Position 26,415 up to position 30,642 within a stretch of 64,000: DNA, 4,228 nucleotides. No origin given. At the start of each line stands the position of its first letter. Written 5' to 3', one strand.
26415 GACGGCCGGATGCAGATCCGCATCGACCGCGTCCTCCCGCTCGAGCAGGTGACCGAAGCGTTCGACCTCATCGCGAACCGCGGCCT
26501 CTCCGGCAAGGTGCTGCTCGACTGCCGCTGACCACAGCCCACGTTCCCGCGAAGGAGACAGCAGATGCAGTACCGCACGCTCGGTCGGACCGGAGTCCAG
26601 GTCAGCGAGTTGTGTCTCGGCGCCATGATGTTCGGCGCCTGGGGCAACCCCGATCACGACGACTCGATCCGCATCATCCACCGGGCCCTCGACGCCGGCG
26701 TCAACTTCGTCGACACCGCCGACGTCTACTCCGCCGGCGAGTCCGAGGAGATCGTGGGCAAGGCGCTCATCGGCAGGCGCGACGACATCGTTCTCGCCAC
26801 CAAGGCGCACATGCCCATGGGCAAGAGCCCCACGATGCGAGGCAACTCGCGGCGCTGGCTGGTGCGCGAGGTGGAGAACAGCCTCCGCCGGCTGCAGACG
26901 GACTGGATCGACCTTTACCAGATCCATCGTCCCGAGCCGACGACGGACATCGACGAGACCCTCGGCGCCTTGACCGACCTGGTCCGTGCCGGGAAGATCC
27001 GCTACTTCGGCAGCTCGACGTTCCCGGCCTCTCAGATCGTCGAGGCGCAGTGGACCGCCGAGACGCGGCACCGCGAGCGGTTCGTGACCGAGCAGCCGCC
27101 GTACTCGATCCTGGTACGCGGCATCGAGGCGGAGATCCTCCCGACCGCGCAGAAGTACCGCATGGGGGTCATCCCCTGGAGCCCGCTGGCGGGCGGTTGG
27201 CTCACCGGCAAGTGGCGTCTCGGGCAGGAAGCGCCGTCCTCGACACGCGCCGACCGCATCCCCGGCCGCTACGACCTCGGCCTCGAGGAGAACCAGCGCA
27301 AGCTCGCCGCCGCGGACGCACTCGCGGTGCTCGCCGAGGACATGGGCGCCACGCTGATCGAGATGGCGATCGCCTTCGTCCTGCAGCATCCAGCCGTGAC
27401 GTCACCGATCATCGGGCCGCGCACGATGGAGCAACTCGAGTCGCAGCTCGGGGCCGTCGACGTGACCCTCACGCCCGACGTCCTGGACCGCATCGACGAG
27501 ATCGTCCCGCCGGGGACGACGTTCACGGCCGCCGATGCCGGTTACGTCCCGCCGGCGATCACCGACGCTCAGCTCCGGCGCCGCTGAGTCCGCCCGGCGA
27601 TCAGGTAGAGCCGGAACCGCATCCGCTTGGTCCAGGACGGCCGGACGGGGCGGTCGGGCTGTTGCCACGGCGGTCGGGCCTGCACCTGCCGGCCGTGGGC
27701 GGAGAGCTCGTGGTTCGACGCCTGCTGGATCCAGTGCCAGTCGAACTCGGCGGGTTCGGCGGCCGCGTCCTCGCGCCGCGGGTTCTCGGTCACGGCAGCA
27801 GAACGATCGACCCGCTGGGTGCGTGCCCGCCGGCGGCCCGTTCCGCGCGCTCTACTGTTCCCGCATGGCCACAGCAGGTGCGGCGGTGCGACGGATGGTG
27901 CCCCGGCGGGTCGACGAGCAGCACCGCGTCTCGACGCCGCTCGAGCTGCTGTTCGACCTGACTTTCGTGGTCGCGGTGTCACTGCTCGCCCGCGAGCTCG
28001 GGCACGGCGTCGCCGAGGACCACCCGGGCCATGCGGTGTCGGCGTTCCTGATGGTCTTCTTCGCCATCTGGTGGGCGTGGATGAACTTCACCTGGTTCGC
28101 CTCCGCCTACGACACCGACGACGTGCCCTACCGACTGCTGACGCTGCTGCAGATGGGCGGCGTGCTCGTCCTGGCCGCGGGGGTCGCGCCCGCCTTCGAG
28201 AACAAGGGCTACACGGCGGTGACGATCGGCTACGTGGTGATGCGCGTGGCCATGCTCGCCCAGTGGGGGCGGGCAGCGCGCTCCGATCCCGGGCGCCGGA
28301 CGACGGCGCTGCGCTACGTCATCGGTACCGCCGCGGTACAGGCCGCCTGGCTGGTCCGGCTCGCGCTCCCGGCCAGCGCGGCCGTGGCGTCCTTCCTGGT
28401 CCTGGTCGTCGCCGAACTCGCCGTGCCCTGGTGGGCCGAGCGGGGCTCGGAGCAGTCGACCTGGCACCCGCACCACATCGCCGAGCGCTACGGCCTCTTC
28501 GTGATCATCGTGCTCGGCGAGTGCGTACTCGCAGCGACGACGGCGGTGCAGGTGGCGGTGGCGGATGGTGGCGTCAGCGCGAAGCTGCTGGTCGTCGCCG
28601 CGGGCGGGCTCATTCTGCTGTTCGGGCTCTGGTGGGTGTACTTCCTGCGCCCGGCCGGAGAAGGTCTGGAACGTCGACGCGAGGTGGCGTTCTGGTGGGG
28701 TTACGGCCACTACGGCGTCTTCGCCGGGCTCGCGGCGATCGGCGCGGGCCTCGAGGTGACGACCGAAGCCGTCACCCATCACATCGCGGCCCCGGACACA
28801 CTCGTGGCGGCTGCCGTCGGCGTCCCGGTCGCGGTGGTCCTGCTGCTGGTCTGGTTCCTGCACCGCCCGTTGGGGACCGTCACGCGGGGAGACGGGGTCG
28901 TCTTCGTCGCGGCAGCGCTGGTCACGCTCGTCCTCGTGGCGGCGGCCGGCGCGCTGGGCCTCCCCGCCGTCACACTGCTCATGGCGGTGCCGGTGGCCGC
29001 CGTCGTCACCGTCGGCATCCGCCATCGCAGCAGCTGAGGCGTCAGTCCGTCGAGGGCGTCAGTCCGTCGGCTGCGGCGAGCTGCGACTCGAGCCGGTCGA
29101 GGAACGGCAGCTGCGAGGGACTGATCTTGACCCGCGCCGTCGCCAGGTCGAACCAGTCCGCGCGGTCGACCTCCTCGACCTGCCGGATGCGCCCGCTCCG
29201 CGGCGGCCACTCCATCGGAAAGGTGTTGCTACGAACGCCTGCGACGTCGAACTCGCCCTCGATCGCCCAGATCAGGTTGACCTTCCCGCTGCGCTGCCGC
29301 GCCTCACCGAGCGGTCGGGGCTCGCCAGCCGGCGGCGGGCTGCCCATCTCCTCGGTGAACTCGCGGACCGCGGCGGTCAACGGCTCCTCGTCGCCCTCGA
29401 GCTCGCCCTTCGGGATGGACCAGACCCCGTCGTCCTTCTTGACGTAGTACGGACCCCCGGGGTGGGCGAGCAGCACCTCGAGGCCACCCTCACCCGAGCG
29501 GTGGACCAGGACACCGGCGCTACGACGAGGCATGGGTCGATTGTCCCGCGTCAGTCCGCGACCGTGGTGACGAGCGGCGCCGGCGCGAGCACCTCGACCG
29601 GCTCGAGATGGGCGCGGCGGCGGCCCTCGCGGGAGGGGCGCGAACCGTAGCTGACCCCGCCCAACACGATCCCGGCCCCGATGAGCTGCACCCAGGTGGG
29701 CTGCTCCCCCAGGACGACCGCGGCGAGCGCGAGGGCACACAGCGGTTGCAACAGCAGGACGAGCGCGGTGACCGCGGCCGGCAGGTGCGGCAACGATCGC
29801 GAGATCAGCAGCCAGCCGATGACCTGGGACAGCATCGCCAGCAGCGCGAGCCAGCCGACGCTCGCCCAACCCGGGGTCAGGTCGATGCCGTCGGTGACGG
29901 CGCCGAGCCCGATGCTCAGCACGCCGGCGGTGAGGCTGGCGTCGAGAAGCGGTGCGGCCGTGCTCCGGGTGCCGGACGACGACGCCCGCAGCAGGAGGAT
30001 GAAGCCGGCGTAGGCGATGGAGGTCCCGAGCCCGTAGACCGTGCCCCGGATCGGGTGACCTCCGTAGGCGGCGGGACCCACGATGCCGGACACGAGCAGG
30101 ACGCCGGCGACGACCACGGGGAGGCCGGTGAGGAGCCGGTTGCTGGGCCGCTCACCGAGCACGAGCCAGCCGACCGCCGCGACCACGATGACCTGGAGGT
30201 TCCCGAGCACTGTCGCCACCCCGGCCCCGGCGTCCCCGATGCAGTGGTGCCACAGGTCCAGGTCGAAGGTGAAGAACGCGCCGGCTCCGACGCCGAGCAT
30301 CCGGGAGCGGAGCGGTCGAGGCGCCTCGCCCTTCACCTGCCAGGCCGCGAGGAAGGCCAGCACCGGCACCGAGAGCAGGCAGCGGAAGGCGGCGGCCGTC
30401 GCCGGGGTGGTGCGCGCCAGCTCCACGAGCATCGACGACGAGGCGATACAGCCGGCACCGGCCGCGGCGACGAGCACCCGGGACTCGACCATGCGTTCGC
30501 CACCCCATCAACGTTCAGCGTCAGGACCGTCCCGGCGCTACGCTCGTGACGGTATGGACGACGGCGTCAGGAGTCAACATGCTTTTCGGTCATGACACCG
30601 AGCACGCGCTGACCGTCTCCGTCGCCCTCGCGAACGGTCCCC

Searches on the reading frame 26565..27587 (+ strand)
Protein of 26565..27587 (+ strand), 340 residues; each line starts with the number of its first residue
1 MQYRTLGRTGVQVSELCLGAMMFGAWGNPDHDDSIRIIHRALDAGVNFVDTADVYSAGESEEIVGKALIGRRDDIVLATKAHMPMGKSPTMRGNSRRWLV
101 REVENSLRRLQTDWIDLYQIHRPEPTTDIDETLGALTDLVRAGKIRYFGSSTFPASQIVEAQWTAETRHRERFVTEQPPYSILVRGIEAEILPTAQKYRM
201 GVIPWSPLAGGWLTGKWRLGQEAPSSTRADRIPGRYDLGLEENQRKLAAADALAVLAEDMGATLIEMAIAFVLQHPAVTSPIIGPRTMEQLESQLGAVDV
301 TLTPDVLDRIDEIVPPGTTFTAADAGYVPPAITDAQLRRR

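Call 52: search_protein_families(library=pfam, proteins=[window:26565-27587:+], max_evalue=0.00001)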
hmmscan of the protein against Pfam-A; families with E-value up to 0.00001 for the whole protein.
window:26565-27587:+ (340 aa): 1 family
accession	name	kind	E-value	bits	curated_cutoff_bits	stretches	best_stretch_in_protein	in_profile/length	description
PF00248.27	Aldo_ket_red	-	3.2e-78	263.2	24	1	15-314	1-290/291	Aldo/keto reductase family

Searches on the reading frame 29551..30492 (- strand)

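Call 52: search_protein_families(library=pfam, proteins=[window:29551-30492:-], max_evalue=0.00001)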
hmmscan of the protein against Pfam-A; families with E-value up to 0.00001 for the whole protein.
window:29551-30492:- (313 aa): 1 family
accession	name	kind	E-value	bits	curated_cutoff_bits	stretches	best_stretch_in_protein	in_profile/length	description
PF00892.27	EamA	-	3e-24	86.3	28.2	2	150-280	3-130/135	EamA-like transporter family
